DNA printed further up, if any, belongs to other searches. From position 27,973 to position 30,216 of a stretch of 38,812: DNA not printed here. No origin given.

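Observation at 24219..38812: Same-strand cluster of three FG-GAP/VCBS proteins, an SGNH-esterase/TPR protein and a lectin/PA14/CBM giant: candidate undescribed extracellular system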

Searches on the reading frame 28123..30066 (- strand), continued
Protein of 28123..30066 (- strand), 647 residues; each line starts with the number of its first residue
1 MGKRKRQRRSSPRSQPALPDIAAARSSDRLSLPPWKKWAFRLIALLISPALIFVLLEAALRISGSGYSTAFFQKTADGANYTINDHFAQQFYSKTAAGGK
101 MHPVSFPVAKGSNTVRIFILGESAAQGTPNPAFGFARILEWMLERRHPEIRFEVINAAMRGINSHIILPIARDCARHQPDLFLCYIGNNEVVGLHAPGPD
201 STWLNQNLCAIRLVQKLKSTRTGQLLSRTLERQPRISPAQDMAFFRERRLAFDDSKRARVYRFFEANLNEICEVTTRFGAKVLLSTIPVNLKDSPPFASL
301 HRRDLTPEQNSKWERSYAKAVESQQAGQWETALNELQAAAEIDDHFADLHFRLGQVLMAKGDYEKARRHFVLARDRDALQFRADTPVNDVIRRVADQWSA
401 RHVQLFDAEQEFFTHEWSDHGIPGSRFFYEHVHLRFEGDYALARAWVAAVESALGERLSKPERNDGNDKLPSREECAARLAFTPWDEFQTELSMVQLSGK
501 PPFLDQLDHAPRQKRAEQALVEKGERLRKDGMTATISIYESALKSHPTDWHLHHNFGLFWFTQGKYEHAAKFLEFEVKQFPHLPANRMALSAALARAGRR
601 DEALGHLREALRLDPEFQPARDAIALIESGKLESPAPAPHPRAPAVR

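Call 25: find_encoding_contigs(protein=P0154, flank=10000, max_places=2)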
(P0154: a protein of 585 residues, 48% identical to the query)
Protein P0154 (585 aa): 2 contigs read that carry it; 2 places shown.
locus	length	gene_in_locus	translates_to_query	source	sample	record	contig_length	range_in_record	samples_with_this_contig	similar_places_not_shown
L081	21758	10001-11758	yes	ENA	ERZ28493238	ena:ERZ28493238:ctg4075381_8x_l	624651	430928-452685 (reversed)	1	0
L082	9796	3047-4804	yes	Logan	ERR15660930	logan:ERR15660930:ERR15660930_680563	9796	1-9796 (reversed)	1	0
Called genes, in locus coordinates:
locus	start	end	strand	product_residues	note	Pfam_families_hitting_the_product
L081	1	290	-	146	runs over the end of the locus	PF01050:MannoseP_isomer (weak), PF00190:Cupin_1, PF02311:AraC_binding (weak), PF07883:Cupin_2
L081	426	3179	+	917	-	PF10282:Lactonase (faint), PF24684:Vgb_lyase (faint), PF03150:CCP_MauG (faint)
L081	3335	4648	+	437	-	PF13360:PQQ_2, PF13570:Beta-prop_ACSF4 (faint), PF01011:PQQ (faint), PF13360:PQQ_2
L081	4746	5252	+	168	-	-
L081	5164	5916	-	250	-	-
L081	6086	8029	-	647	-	PF00005:ABC_tran, PF02463:SMC_N (faint), PF03193:RsgA_GTPase (faint), PF13175:AAA_15 (faint), PF12848:ABC_tran_Xtn, PF00005:ABC_tran, PF13304:AAA_21 (weak), PF16326:ABC_tran_CTD (weak), +2 more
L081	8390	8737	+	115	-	-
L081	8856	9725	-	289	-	PF00135:COesterase (weak), PF20434:BD-FAE, PF07859:Abhydrolase_3, PF00326:Peptidase_S9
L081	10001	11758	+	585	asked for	PF13432:TPR_16 (faint), PF13472:Lipase_GDSL_2 (faint), PF00515:TPR_1 (faint), PF07719:TPR_2 (faint), PF13181:TPR_8 (faint), PF13428:TPR_14 (faint), PF24575:TPR_Slam (faint), PF16918:PknG_TPR (weak), +1 more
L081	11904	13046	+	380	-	PF13646:HEAT_2 (weak), PF00034:Cytochrom_C (weak)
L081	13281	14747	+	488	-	PF01011:PQQ (faint), PF13360:PQQ_2, PF13570:Beta-prop_ACSF4, PF13360:PQQ_2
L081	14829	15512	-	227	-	PF10502:Peptidase_S26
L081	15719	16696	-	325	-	PF02899:Phage_int_SAM_1, PF13495:Phage_int_SAM_4, PF00589:Phage_integrase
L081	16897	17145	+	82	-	PF04255:DUF433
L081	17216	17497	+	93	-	PF18480:DUF5615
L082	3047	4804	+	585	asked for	PF13432:TPR_16 (faint), PF13472:Lipase_GDSL_2 (faint), PF00515:TPR_1 (faint), PF07719:TPR_2 (faint), PF13181:TPR_8 (faint), PF13428:TPR_14 (faint), PF24575:TPR_Slam (faint), PF16918:PknG_TPR (weak), +1 more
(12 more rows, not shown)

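Call 26: find_encoding_contigs(protein=P0239, flank=10000, max_places=2)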
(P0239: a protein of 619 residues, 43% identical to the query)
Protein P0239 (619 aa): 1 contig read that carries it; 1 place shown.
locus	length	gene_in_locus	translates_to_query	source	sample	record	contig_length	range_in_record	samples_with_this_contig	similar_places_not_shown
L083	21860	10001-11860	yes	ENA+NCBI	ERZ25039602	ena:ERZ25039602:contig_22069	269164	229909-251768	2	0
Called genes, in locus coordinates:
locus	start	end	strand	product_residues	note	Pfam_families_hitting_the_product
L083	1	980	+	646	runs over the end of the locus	PF00756:Esterase (weak), PF20434:BD-FAE (weak), PF07859:Abhydrolase_3 (faint)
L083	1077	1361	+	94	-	-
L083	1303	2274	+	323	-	PF13360:PQQ_2, PF11721:Malectin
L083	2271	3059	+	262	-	PF13360:PQQ_2 (faint)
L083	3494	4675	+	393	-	PF04015:DUF362 (weak)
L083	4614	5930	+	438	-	PF13229:Beta_helix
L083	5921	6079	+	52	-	-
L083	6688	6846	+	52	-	-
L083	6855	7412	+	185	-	PF13360:PQQ_2 (faint)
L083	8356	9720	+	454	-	PF22825:HpiC1-like, PF07963:N_methyl, PF07596:SBP_bac_10 (weak)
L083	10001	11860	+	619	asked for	PF13174:TPR_6 (faint), PF13428:TPR_14 (faint), PF24575:TPR_Slam (faint), PF07719:TPR_2 (faint), PF14559:TPR_19 (weak), PF13432:TPR_16 (weak), PF14559:TPR_19 (weak), PF13432:TPR_16 (weak), +5 more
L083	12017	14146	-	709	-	PF07691:PA14 (weak), PF07081:DUF1349 (faint)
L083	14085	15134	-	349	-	PF07691:PA14, PF10528:GLEYA (weak)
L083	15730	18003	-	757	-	PF07691:PA14, PF10528:GLEYA (weak), PF07081:DUF1349 (weak)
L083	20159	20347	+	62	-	PF00459:Inositol_P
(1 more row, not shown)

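Call 50: predict_structure(alignment_id=A2)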
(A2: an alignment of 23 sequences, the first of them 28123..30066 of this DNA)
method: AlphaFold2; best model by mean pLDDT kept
length: 647 residues; sequences in the alignment: 23
mean_pLDDT: 87.9   pTM: 0.87
mean pLDDT of the five models: 87.9, 86.5, 85.7, 85.2, 84.8
residues with pLDDT >= 90: 418; 70-90: 156; 50-70: 35; < 50: 38
segments of 3 or more residues with pLDDT < 50: 1-4, 16-28, 635-647
pLDDT, mean of each block of 10 residues (from residue 1): 46 48 46 82 85 88 86 94 91 77 93 96 85 95 93 95 89 97 87 54 81 87 86 71 88 87 94 95 97 94 96 98 97 98 97 98 98 93 91 98 97 96 95 95 96 85 63 96 94 93 93 95 83 92 96 97 95 96 93 97 98 91 94 54 34
secondary structure, 60 per line:
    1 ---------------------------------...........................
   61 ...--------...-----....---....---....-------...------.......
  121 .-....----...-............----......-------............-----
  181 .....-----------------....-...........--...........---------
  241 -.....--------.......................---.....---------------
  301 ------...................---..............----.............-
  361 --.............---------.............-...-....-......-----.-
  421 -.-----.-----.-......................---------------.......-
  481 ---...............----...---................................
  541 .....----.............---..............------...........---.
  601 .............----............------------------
elements in order: H34-63 E72-74 E80-83 H87-90 H94-97 E105-107 E114-121 H123-126 H135-146 E151-156 H164-175 E181-185 H203-206 H208-218 H221-231 H242-246 H255-277 E281-285 H307-325 H329-342 H347-359 H363-375 H385-397 E403-406 H408-413 H436-457 H473-479 H484-498 H509-545 H550-562 H566-579 H586-596 H600-613 H618-629

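Call 52: fold_search(model_id=the predicted structure, library=pdb)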
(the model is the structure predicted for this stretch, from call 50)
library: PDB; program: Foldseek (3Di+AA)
matches with E <= 10: 1510; with E <= 0.001: 55
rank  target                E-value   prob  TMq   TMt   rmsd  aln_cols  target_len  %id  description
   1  1w3b_A                5.9e-07  1.00  0.15  0.23  27.0       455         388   15  The superhelical TPR domain of O-linked GlcNAc transferase reveals structural similarities to importin alpha. (released 2004-09-09)
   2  9qhb                  3.1e-06  1.00  0.17  0.36  18.1       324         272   15  Crystal structure of 16-repeat CTPR protein with eliminated coordination sites (released 2025-10-22)
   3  1w3b_B                8.4e-06  1.00  0.13  0.20  24.6       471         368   14  The superhelical TPR domain of O-linked GlcNAc transferase reveals structural similarities to importin alpha. (released 2004-09-09)
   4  6eou                  9.2e-06  1.00  0.15  0.26  24.5       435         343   15  O-GlcNAc transferase TPR domain with the intellectual disability associated mutation L254F (released 2018-05-09)
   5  7yeh_A                9.2e-06  1.00  0.15  0.10  23.2       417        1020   18  Cryo-EM structure of human OGT-OGA complex (released 2023-07-12)
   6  9qhc_B                1.4e-05  1.00  0.17  0.36  17.7       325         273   17  Crystal structure of 8-repeat CTPR protein with eliminated coordination sites (released 2025-10-22)
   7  8chy                  1.4e-05  1.00  0.17  0.36  18.3       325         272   18  Crystal structure of an 8-repeat consensus TPR superhelix with Zinc. (released 2024-02-21)
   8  9qhc_A                1.7e-05  1.00  0.17  0.35  17.8       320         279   17  Crystal structure of 8-repeat CTPR protein with eliminated coordination sites (released 2025-10-22)
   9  7yea_A                1.8e-05  1.00  0.16  0.11  21.1       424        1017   16  Human O-GlcNAc transferase Dimer (released 2023-07-12)
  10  8dtg_B                2.5e-05  1.00  0.17  0.15  23.2       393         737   13  Cryo-EM structure of Arabidopsis SPY alternative conformation 1 (released 2023-03-08)
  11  7kw7_E                2.7e-05  1.00  0.15  0.27  19.0       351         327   15  Atomic cryoEM structure of Hsp90-Hsp70-Hop-GR (released 2021-12-08)
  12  7ntf_B                3.7e-05  1.00  0.16  0.13  22.3       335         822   16  Cryo-EM structure of unliganded O-GlcNAc transferase (released 2021-11-17)
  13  6voa_E                3.9e-05  1.00  0.16  0.25  22.6       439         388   15  Cryo-EM structure of the BBSome-ARL6 complex (released 2020-06-24)
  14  8dth_B                4.5e-05  1.00  0.17  0.15  21.1       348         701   16  Cryo-EM structure of Arabidopsis SPY alternative conformation 2 (released 2023-03-08)
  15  6vbu_4                4.7e-05  1.00  0.17  0.26  23.9       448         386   13  Structure of the bovine BBSome complex (released 2020-01-29)
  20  8ik1_A                1.0e-04  1.00  0.25  0.71   6.2       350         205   13  EstL5 in complex of PMSF (released 2023-03-29)
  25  7e16_A                2.2e-04  1.00  0.23  0.66   9.0       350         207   13  crystal structure of GDSL esterase from Geobacillus thermodenitrificans (released 2021-04-14)
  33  7ddy_B                4.4e-04  1.00  0.24  0.71   9.0       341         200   13  Crystal structure of an acetyl xylan esterase AlAXEase (released 2021-06-02)
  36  8ik1_B                4.7e-04  1.00  0.23  0.66   8.9       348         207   14  EstL5 in complex of PMSF (released 2023-03-29)
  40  7ddy_A                6.4e-04  1.00  0.23  0.69   8.8       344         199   14  Crystal structure of an acetyl xylan esterase AlAXEase (released 2021-06-02)
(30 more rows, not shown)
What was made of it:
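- On SGNH/GDSL hydrolase (T): Foldseek hits 8ik1, 7e16 and 7ddy with TM 0.66-0.71 normalised to the target (call 52).
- Checked: The AF2 model (pLDDT 87.9) matches GDSL and acetyl-xylan esterases with TM 0.66-0.71 normalised to the target (calls 50, 52).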

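Call 73: find_encoding_contigs(protein=P0122, flank=10000, max_places=1)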
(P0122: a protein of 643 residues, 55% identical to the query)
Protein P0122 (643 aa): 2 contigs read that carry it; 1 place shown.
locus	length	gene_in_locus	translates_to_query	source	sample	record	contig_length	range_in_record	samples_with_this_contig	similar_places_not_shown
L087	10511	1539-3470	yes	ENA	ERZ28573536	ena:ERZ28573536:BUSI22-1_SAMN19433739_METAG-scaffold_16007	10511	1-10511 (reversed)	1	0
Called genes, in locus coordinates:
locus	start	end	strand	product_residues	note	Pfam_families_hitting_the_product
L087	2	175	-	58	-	?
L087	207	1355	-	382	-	PF06439:3keto-disac_hyd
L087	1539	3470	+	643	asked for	PF13472:Lipase_GDSL_2 (weak), PF00515:TPR_1 (faint), PF07719:TPR_2 (faint), PF13181:TPR_8 (faint), PF13428:TPR_14 (faint), PF13432:TPR_16 (faint), PF13414:TPR_11 (weak), PF14559:TPR_19 (faint)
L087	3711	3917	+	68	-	-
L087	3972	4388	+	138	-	PF00011:HSP20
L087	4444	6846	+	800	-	PF02190:LON_substr_bdg, PF07724:AAA_2 (weak), PF07728:AAA_5, PF00004:AAA, PF22667:Lon_lid, PF05362:Lon_C, PF13541:ChlI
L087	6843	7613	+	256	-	PF17131:TP_0789-like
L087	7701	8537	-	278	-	-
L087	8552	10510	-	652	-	?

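Call 74: find_encoding_contigs(protein=P0132, flank=10000, max_places=1)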
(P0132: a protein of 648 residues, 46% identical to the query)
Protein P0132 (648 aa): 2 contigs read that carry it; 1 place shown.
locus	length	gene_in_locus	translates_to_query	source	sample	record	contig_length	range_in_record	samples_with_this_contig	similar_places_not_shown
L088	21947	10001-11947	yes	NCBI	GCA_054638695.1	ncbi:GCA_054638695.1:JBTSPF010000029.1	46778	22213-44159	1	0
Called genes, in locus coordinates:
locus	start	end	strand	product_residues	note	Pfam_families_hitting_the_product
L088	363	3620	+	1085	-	PF00069:Pkinase, PF03109:ABC1 (faint), PF07714:PK_Tyr_Ser-Thr, PF14531:Kinase-like (weak)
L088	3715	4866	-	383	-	PF13173:AAA_14, PF13635:DUF4143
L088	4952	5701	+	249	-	PF07638:Sigma70_ECF (weak)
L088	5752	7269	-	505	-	PF13520:AA_permease_2, PF00324:AA_permease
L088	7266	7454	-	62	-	-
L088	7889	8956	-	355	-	PF16126:DUF4838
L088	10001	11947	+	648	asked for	PF13472:Lipase_GDSL_2 (faint), PF00515:TPR_1 (weak), PF07719:TPR_2 (faint), PF13181:TPR_8 (faint), PF13371:TPR_9 (faint), PF13414:TPR_11 (weak), PF14559:TPR_19, PF14559:TPR_19 (weak), +6 more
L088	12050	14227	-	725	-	PF16586:DUF5060, PF13204:Apiosidase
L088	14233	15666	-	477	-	PF13378:MR_MLE_C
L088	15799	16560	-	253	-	PF01648:ACPS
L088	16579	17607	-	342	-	PF00497:SBP_bac_3, PF10613:Lig_chan-Glu_bd (faint), PF00520:Ion_trans (weak), PF00060:Lig_chan, PF07885:Ion_trans_2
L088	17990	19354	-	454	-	PF00072:Response_reg, PF00158:Sigma54_activat, PF14532:Sigma54_activ_2, PF00004:AAA, PF07724:AAA_2 (weak), PF07728:AAA_5, PF13401:AAA_22 (faint), PF25601:AAA_lid_14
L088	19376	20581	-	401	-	PF08448:PAS_4, PF13426:PAS_9, PF13581:HATPase_c_2 (weak), PF02518:HATPase_c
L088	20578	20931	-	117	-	PF07689:KaiB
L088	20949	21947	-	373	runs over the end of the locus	PF00072:Response_reg, PF13581:HATPase_c_2 (faint), PF02518:HATPase_c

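Call 96: search_solved_structures(query=A2, max_evalue=1)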
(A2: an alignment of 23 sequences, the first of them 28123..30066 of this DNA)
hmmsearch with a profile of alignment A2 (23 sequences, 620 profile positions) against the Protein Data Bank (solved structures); distinct sequences matched with E-value up to 1: 254 (the best 60 are shown).
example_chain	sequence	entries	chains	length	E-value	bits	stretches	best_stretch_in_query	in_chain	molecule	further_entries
9qhb_A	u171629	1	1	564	1.1e-62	215.4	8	515-615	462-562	Engineered tetratricopeptide repeat protein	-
8bu0_A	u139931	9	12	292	8.3e-34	120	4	513-615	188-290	Consensus tetratricopeptide repeat protein | Crystal structure of an 8-repeat consensus TPR superhelix with Zinc. | Monomer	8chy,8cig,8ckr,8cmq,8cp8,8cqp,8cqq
9qhc_A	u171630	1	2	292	4.8e-31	110.9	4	513-615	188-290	Engineered tetratricopeptide repeat protein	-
7yeh_B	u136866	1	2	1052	5.2e-30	107.5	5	512-611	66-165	UDP-N-acetylglucosamine--peptide N-acetylglucosaminyltransferase 110 kDa subunit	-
7yea_A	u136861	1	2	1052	5.2e-30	107.5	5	512-611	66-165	UDP-N-acetylglucosamine--peptide N-acetylglucosaminyltransferase 110 kDa subunit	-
7ntf_A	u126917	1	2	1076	5.4e-30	107.4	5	511-611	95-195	Isoform 1 of UDP-N-acetylglucosamine--peptide N-acetylglucosaminyltransferase 110 kDa subu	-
1w3b_A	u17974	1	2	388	9.1e-28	100.1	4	511-610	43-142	UDP-N-ACETYLGLUCOSAMINE--PEPTIDE N-ACETYLGLUCOSAMINYLTRANSFERASE 110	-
6eou_A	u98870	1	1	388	1.1e-27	99.8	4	511-611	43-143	UDP-N-acetylglucosamine--peptide N-acetylglucosaminyltransferase 110 kDa subunit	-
7y4i_A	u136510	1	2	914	5.3e-19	71.1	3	513-607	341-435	Probable UDP-N-acetylglucosamine--peptide N-acetylglucosaminyltransferase SPINDLY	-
8dtf_A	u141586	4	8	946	6.5e-19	70.8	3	513-607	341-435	Probable UDP-N-acetylglucosamine--peptide N-acetylglucosaminyltransferase SPINDLY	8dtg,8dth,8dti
6vbu_4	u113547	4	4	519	7.6e-19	70.6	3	518-602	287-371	Bardet-Biedl syndrome 4 protein homolog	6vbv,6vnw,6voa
6xt9_D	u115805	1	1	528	1.4e-18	69.8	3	517-601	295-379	Bardet-Biedl syndrome 4 protein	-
7rqf_A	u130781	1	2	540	4e-18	68.2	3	515-617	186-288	TPR repeat-containing protein PA4667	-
8sxe_C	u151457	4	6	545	6.1e-18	67.6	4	515-605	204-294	TPR repeat-containing protein PA4667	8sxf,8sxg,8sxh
7obi_A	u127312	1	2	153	7.2e-17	64.1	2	515-615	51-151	CTPR-rv4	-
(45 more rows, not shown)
